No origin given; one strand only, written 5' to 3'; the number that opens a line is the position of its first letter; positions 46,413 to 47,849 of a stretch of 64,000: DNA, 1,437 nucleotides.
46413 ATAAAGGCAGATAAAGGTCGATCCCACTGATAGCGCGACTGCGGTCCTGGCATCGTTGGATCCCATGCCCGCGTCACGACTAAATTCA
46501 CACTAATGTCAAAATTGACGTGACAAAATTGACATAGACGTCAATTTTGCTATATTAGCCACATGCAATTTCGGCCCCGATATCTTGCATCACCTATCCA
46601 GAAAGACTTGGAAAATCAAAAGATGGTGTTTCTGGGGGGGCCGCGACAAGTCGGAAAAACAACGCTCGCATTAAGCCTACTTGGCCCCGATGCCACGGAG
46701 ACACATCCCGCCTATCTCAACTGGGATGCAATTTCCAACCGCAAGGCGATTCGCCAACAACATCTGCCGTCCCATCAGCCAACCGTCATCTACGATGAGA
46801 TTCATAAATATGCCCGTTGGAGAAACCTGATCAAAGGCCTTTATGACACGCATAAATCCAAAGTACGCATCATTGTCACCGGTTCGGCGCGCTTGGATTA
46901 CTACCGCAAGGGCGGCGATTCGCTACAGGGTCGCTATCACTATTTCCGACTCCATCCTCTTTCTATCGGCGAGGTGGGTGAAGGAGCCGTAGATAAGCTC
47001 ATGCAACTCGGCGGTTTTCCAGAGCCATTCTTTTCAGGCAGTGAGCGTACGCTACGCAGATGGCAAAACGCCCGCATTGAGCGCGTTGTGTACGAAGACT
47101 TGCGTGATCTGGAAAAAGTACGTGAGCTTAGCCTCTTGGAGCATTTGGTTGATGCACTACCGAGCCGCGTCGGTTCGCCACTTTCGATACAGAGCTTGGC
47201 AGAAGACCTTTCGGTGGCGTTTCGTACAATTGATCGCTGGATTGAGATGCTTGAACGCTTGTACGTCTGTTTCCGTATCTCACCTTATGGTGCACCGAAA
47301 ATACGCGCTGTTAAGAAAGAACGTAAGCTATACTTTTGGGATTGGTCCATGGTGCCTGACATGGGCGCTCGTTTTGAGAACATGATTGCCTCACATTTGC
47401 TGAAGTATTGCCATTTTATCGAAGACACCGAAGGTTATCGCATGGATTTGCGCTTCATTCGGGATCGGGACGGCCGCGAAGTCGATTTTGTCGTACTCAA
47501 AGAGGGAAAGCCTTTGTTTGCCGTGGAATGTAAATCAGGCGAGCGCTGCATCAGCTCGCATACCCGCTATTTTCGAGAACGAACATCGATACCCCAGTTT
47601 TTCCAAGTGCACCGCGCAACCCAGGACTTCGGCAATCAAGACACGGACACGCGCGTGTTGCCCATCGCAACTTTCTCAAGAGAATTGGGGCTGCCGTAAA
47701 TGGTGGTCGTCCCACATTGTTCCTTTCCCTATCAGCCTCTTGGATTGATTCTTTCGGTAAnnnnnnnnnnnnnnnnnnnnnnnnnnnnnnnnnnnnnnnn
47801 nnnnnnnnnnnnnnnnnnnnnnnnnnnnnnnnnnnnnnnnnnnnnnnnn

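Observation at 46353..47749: ~1.36 kb single-gene cassette bounded by a 36-bp direct repeat that duplicates the 3' end of the upstream gene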

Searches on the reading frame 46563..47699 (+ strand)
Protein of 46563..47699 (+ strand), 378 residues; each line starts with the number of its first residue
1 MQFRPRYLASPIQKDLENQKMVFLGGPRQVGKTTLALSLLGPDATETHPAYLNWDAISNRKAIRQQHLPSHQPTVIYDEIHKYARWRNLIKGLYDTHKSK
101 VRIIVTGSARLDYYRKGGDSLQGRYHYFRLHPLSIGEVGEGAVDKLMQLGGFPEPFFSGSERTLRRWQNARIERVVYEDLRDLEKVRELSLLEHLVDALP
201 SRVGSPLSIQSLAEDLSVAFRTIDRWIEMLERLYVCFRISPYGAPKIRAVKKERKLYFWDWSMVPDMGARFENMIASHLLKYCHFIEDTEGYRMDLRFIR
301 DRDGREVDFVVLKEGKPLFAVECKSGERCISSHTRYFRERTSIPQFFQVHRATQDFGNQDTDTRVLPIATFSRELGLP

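Call 4: search_protein_families(library=pfam, proteins=[window:46563-47699:+])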
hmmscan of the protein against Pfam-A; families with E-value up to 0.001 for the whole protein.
window:46563-47699:+ (378 aa): 3 families
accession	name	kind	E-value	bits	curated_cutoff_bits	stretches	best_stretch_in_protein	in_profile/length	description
PF13635.12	DUF4143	-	1.3e-27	96.9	28.1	1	178-326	2-160/160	Domain of unknown function (DUF4143)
PF13173.12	AAA_14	-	7.3e-25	87.9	27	1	19-138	2-128/129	AAA domain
PF04313.20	HSDR_N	-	0.00092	19.6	25.1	0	301-348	122-174/198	Type I restriction enzyme R protein N terminus (HSDR_N)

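Call 7: find_encoding_contigs(protein=window:46563-47699:+, flank=6000, max_places=10)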
Protein window:46563-47699:+ (378 aa): 3 contigs read that carry it; 2 places shown.
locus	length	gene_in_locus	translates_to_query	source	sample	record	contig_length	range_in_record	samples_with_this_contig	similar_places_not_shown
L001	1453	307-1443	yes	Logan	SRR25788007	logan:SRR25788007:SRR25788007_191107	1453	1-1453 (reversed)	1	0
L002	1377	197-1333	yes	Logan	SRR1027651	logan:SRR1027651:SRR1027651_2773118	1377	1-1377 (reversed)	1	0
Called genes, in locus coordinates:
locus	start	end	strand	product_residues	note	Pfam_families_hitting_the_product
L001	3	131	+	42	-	?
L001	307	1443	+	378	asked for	PF13173:AAA_14, PF13635:DUF4143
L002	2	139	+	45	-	?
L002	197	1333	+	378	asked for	PF13173:AAA_14, PF13635:DUF4143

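Call 20: find_homologous_proteins(query=window:46563-47696:+)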
Query window:46563-47696:+ (378 aa): 8000 proteins with E <= 0.001 among 8000 candidates; the best 120 are listed.
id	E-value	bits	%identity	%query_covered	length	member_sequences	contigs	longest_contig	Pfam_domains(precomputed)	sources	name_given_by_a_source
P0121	1.6e-258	875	100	100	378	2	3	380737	PF13173.13,PF13635.13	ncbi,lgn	-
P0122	3.6e-164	564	65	100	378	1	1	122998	PF13173.13,PF13635.13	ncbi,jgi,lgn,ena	jgi:predicted AAA+ superfamily ATPase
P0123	5.0e-163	561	68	95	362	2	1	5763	PF13173.13,PF13635.13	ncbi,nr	ncbi:MAG: ATP-binding protein [Deltaproteobacteria bacterium]|nr:ATP-binding protein [Deltaproteobac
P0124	1.3e-162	559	64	99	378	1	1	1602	PF13173.13,PF13635.13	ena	-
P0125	2.1e-162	558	65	99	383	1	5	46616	PF13173.13,PF13635.13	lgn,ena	-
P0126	2.3e-162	558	64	99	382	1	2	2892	PF13173.13,PF13635.13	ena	-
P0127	3.0e-162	558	63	99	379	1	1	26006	PF13173.13,PF13635.13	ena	-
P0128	3.1e-162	558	63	99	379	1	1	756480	PF13173.13,PF13635.13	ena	-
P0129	3.4e-162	558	64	99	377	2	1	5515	PF13173.13,PF13635.13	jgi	jgi:uncharacterized protein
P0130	3.8e-162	558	63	100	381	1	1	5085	PF13173.13,PF13635.13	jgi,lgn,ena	-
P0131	6.3e-162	557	63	99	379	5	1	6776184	PF13173.13,PF13635.13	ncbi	-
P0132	1.4e-161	556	63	98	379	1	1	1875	PF13173.13,PF13635.13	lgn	-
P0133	2.5e-161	555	63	99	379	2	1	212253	PF13173.13,PF13635.13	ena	-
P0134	2.5e-161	555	64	99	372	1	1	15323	PF13173.13,PF13635.13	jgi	jgi:uncharacterized protein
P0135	7.1e-161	553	64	99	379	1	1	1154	PF13173.13,PF13635.13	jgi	jgi:predicted AAA+ superfamily ATPase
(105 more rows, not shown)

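Call 21: search_protein_families(library=padloc, proteins=[window:46563-47696:+], max_evalue=0.01)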
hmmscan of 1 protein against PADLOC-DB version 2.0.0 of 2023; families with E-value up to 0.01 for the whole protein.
window:46563-47696:+ (378 aa): 7 families
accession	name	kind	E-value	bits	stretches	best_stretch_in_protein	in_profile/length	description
PDLC04790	PDC-S01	-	1.4e-52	176.9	2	146-339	177-381/422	-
PDLC04789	PDC-S01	-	1.8e-45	153.6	1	5-341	3-356/375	-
PDLC04787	PDC-S01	-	2.5e-32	110.3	1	4-316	13-349/412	-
PDLC04791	PDC-S01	-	1e-24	85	1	17-342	17-368/395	-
PDLC04786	PDC-S01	-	1.2e-10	38.7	2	268-360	339-419/439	-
PDLC04788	PDC-S01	-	5.7e-07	26.8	0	179-267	219-310/448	-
PDLC04792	PDC-S01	-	1.3e-06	25.2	0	265-329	334-388/452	-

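Call 22: search_protein_families(library=ncbifam, proteins=[window:46563-47696:+], max_evalue=0.01)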
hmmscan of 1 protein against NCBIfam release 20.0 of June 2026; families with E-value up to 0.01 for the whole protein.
window:46563-47696:+ (378 aa): 0 families

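Call 24: find_related_loci(query=A1, collection=genome_contigs, flank=4000)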
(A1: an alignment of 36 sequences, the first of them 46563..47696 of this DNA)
Query A1 (378 aa) in genome_contigs; peptide patterns used: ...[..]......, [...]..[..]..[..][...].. (x = any residue, [..] = any of these).
600 stretches matched a pattern (row limit reached: there are more); 590 encode a relative of the query (tblastn E <= 1e-3); the best 80 are kept; 80 distinct loci.
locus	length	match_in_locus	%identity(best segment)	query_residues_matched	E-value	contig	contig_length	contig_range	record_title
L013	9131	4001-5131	63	5-378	7e-166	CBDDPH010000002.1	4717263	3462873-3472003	MAG: Candidatus Latescibacterota bacterium isolate fcaf43fe-a799-4ace-af36-b323ac78cc8e genome assembly, contig: contig_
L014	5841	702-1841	63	2-378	8e-166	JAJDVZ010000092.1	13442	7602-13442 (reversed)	MAG: Candidatus Latescibacterota bacterium isolate jk18x22bins.75 k141_726903, whole genome shotgun sequence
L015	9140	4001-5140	63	2-378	4e-165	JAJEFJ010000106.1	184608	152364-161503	MAG: Candidatus Latescibacterota bacterium isolate p16x43bins.30 k141_804129, whole genome shotgun sequence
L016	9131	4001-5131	63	5-378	6e-164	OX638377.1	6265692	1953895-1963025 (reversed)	MAG: uncultured Latescibacteria bacterium isolate 96736c8f-e424-4c7a-a7cc-5c0d8e7e2df7 genome assembly, chromosome: 1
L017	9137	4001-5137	60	2-378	2e-163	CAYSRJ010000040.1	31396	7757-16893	MAG TPA_asm: uncultured Spirochaetota bacterium isolate binchicken_co94_333 genome assembly, contig: NODE_1889_length_31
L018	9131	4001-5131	64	5-378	5e-163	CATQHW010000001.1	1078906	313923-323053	MAG: uncultured Spirochaetia bacterium isolate 66362a33-eddf-4579-992a-93dc3fc4ae3b genome assembly, contig: contig_1, w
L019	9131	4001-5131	62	5-378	3e-163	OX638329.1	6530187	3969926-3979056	MAG: uncultured Latescibacteria bacterium isolate 03e23b1f-02ed-4bf0-8d8f-a367d3d93791 genome assembly, chromosome: 1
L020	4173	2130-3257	64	6-378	5e-168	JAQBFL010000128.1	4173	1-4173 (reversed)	MAG: bacterium isolate MAG_440_bin-06 440_bin-06_ctg-128, whole genome shotgun sequence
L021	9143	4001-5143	61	1-378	5e-163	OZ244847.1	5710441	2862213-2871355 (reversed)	MAG: Candidatus Latescibacterota bacterium isolate 8a2eb0e1-25ad-4382-8bb9-52b38a0e126b genome assembly, chromosome: 1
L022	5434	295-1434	62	2-378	2e-162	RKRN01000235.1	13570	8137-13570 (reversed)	MAG: Candidatus Latescibacterota bacterium isolate PNGco_C_bin1 scaffold_657, whole genome shotgun sequence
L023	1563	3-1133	62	4-378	5e-177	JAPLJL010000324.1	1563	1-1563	MAG: Proteobacteria bacterium isolate LacPavin_0920_SED1_MAG_56_8 LacPavin_0920_SED1_scaffold_1850265, whole genome shot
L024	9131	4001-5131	62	5-378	2e-161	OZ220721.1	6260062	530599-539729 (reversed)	MAG: Candidatus Latescibacterota bacterium isolate 1fb1e748-2903-4aab-acc2-5860c344c101 genome assembly, chromosome: 1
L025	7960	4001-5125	63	6-377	1e-161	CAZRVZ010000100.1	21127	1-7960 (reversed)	MAG TPA_asm: uncultured Pseudobdellovibrionaceae bacterium isolate binchicken_co203_350 genome assembly, contig: k141_16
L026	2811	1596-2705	63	6-373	3e-171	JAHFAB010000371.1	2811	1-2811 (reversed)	MAG: Bacteriovoracaceae bacterium isolate nzgw165 NODE_41847_length_2812_cov_2.570792, whole genome shotgun sequence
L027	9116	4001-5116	64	6-378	4e-161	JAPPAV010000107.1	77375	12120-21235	MAG: Gammaproteobacteria bacterium isolate IRC1_bin_7 NODE_321_length_77375_cov_11.0278, whole genome shotgun sequence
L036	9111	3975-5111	61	3-378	6e-160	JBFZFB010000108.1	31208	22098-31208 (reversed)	MAG: Lentisphaerota bacterium isolate PPR_0604 k121_1184391, whole genome shotgun sequence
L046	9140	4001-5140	62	2-378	9e-159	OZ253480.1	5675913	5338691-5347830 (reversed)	MAG: uncultured Candidatus Binatia bacterium isolate 01c1d691-c9b9-4499-9944-1e5a173e9d55 genome assembly, chromosome: 1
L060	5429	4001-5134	61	4-378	2e-158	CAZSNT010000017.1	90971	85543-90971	MAG TPA_asm: uncultured Victivallales bacterium isolate SRP167671_co1_107 genome assembly, contig: NODE_225_length_90971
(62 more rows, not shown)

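Call 35: find_related_loci(query=A1, collection=metagenome_contigs, flank=3000)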
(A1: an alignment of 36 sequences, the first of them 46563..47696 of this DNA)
Query A1 (378 aa) in metagenome_contigs; peptide patterns used: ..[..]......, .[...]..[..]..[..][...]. (x = any residue, [..] = any of these).
600 stretches matched a pattern (row limit reached: there are more); 524 encode a relative of the query (tblastn E <= 1e-3); the best 80 are kept; 80 distinct loci.
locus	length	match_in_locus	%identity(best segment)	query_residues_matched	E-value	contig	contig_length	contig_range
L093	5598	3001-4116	63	6-377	2e-166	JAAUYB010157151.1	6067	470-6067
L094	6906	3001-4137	60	2-378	1e-163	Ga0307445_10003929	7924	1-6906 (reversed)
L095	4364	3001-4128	64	6-378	2e-166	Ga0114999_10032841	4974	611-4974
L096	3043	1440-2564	64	6-378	2e-171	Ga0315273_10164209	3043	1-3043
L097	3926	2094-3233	63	6-378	3e-168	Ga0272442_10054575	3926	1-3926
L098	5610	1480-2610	64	6-378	3e-163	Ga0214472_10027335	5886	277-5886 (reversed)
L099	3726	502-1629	62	6-378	1e-167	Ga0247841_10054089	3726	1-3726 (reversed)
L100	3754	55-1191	64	1-378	1e-167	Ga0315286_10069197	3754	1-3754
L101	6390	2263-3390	61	2-377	8e-162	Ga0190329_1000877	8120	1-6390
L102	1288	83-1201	64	6-378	2e-177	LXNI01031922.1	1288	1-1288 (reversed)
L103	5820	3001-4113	64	6-378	3e-161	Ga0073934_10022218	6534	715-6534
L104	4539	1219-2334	63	6-377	2e-164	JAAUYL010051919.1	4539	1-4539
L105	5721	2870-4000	60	2-378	3e-162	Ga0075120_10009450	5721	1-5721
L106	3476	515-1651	63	1-378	2e-167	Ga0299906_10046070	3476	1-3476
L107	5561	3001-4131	60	2-378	2e-160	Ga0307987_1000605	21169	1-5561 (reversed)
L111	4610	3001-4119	61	6-378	5e-161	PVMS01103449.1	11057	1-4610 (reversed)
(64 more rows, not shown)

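Call 36: find_related_loci(query=A1, collection=viral_contigs, flank=3000)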
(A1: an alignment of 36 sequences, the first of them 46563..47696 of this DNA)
Query A1 (378 aa) in viral_contigs; peptide patterns used: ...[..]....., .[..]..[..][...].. (x = any residue, [..] = any of these).
58 stretches matched a pattern, but none encodes a relative of the query by tblastn (E <= 1e-3).

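Call 43: search_solved_structures(query=A1, max_evalue=1)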
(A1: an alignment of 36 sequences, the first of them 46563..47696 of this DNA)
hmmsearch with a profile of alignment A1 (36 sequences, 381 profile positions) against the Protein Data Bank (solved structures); distinct sequences matched with E-value up to 1: 5.
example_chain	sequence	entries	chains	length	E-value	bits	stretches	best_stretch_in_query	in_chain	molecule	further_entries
3cmv_A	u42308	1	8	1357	0.0098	18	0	19-52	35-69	Protein recA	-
6ut3_A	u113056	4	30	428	0.085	14.9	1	18-98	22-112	GTPase subunit of restriction endonuclease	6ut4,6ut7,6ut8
6ut5_A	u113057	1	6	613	0.15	14.1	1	18-98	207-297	GTPase subunit of restriction endonuclease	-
8g28_A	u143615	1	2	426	0.18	13.8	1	8-138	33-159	ATPase, AAA family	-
9k30_A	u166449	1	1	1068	0.68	11.9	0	4-67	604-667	TbaIscB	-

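Call 51: predict_structure(alignment_id=A1)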
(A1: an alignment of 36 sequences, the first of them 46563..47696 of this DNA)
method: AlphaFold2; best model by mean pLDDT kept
length: 378 residues; sequences in the alignment: 36
mean_pLDDT: 86.9   pTM: 0.88
mean pLDDT of the five models: 86.9, 82.7, 79.5, 77.8, 75.9
residues with pLDDT >= 90: 190; 70-90: 161; 50-70: 27; < 50: 0
segments of 3 or more residues with pLDDT < 50: none
pLDDT, mean of each block of 10 residues (from residue 1): 82 94 87 92 91 93 90 92 86 92 83 59 87 86 87 85 84 72 65 83 82 82 82 88 86 88 90 95 94 95 93 97 82 92 95 91 92 90
secondary structure, 60 per line:
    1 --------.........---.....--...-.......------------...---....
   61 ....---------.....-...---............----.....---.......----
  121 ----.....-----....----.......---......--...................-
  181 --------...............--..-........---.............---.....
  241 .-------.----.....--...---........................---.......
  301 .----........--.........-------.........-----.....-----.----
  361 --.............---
elements in order: H9-17 E21-25 H32-38 E51-53 H57-64 E74-78 H86-97 E102-106 H110-116 E125-129 H135-138 H143-149 H153-158 H161-179 H189-202 H209-216 H220-232 E236-241 E254-258 H267-290 E294-301 E306-313 E316-324 H332-340 E346-350 E363-367 H368-375

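Call 55: fold_search(model_id=the predicted structure, library=pdb)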
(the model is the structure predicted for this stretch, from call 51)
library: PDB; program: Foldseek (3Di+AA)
matches with E <= 10: 1626; with E <= 0.001: 48
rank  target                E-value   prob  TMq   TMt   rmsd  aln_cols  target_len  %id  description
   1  3pfi_B                2.6e-06  1.00  0.31  0.38  10.4       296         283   18  2.7 Angstrom resolution crystal structure of a probable holliday junction DNA helicase (ruvB) from Campylobacter jejun (released 2010-11-10)
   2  7ste_C                7.3e-06  1.00  0.26  0.30  11.9       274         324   15  Rad24-RFC ADP state (released 2022-04-06)
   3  7thv_B                1.7e-05  1.00  0.32  0.38  11.1       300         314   12  Structure of the yeast clamp loader (Replication Factor C RFC) bound to the sliding clamp (Proliferating Cell Nuclear  (released 2022-02-16)
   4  6vvo_D                1.7e-05  1.00  0.32  0.38  10.3       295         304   18  Structure of the human clamp loader (Replication Factor C, RFC) bound to the sliding clamp (Proliferating Cell Nuclear (released 2020-02-26)
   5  8dr0_D                2.3e-05  1.00  0.26  0.28  11.1       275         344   19  Closed state of RFC:PCNA bound to a 3' ss/dsDNA junction (released 2022-08-24)
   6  7tfh_B                2.7e-05  1.00  0.31  0.36  10.4       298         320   15  Atomic model of the S. cerevisiae clamp-clamp loader complex PCNA-RFC bound to two DNA molecules, one at the 5'-recess (released 2022-11-16)
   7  8dr4_D                3.1e-05  1.00  0.26  0.29  11.1       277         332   19  Open state of RFC:PCNA bound to a 3' ss/dsDNA junction (DNA2) without NTD (released 2022-08-17)
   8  8ui7_C                3.9e-05  1.00  0.28  0.31  10.8       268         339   17  Cryo-EM map of human clmap-clamp loader ATAD5-RFC-gapped PCNA complex in intermediate state 3 (released 2024-05-29)
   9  9dx5_F                4.4e-05  1.00  0.33  0.43  10.1       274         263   14  EcRuvB T102R hexamer assembly (released 2026-01-21)
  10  7ti8_D                4.7e-05  1.00  0.34  0.37  10.2       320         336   15  Structure of the yeast clamp loader (Replication Factor C RFC) bound to the open sliding clamp (Proliferating Cell Nuc (released 2022-02-16)
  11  8dr1_D                5.9e-05  1.00  0.26  0.29  11.1       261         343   21  Consensus closed state of RFC:PCNA bound to a 3' ss/dsDNA junction (DNA2) (released 2022-08-17)
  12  3bos_A                6.3e-05  1.00  0.25  0.37  12.4       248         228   14  Crystal structure of a putative dna replication regulator HDA (SAMA_1916) from Shewanella amazonensis sb2b at 1.75 A r (released 2008-01-15)
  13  1in8                  6.7e-05  1.00  0.28  0.33  11.3       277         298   16  THERMOTOGA MARITIMA RUVB T158V (released 2001-08-08)
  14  8dr1_B                9.0e-05  1.00  0.30  0.35  10.5       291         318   16  Consensus closed state of RFC:PCNA bound to a 3' ss/dsDNA junction (DNA2) (released 2022-08-17)
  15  3shf                  9.6e-05  0.99  0.27  0.10  17.8       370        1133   14  Crystal structure of the R265S mutant of full-length murine Apaf-1 (released 2011-08-24)
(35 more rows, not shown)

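Call 57: find_homologous_proteins(query=L046:2104-3780:+, max_evalue=1e-50)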
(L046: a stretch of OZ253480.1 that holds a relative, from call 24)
Query L046:2104-3780:+ (559 aa): 1066 proteins with E <= 1e-50 among 8000 candidates; the best 120 are listed.
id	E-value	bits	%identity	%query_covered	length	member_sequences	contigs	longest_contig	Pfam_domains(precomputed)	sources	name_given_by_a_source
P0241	0.0e+0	1149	96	100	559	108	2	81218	PF00528.28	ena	-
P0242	0.0e+0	1072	89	100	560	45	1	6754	PF00528.28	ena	-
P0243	0.0e+0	1069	89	100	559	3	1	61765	PF00528.28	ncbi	-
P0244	0.0e+0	1068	89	100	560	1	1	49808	PF00528.28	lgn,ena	-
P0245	0.0e+0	1067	89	100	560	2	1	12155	PF00528.28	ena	-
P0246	0.0e+0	1063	89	100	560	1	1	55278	PF00528.28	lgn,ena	-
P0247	0.0e+0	1060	89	100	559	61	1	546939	PF00528.28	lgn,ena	-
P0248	0.0e+0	1041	89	97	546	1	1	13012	PF00528.28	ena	-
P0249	2.5e-269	913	75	100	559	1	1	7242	PF00528.28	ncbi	ncbi:MAG: ABC transporter permease [Candidatus Binatia bacterium]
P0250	3.6e-269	912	75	100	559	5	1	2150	PF00528.28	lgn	-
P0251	1.6e-266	903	88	85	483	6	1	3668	PF00528.28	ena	-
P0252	3.3e-263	892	74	99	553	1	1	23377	PF00528.28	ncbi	ncbi:MAG: ABC transporter permease [Candidatus Binatia bacterium]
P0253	1.6e-261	887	73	99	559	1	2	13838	PF00528.28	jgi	jgi:iron(III) transport system permease protein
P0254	3.9e-261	886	74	99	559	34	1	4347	PF00528.28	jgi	-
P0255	9.8e-261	884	73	100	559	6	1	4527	PF00528.28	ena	-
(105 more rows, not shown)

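Call 58: find_encoding_contigs(protein=P0241, flank=5000, max_places=3)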
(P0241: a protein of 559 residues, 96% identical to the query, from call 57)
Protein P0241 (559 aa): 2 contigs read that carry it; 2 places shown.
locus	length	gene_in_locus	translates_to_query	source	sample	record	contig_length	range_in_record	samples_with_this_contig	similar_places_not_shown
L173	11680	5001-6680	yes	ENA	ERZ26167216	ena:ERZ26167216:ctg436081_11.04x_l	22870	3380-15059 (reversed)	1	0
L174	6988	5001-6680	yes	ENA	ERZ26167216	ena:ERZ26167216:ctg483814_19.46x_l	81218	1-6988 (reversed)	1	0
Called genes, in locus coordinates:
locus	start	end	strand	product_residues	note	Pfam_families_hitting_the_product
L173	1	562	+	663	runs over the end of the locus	PF01970:TctA, PF07331:TctB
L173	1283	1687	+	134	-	PF04186:FxsA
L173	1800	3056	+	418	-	PF01554:MatE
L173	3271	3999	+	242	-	PF00106:adh_short, PF03435:Sacchrp_dh_NADP (weak), PF08659:KR, PF13561:adh_short_C2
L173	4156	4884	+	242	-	PF00106:adh_short, PF01370:Epimerase (weak), PF08659:KR, PF13561:adh_short_C2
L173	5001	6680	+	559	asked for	PF00528:BPD_transp_1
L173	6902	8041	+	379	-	PF13173:AAA_14, PF13635:DUF4143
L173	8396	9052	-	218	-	PF00561:Abhydrolase_1 (faint), PF02129:Peptidase_S15 (weak), PF12697:Abhydrolase_6 (weak), PF00326:Peptidase_S9, PF12146:Hydrolase_4 (faint), PF12740:PETase (faint), PF01738:DLH, PF05448:AXE1, +1 more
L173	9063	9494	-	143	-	-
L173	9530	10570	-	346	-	PF01547:SBP_bac_1, PF13416:SBP_bac_8, PF13531:SBP_bac_11 (faint), PF13343:SBP_bac_6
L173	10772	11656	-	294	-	PF09084:NMT1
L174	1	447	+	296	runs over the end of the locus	PF01497:Peripla_BP_2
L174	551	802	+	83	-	-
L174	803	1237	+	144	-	PF01850:PIN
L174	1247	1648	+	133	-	PF04186:FxsA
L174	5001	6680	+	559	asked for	PF00528:BPD_transp_1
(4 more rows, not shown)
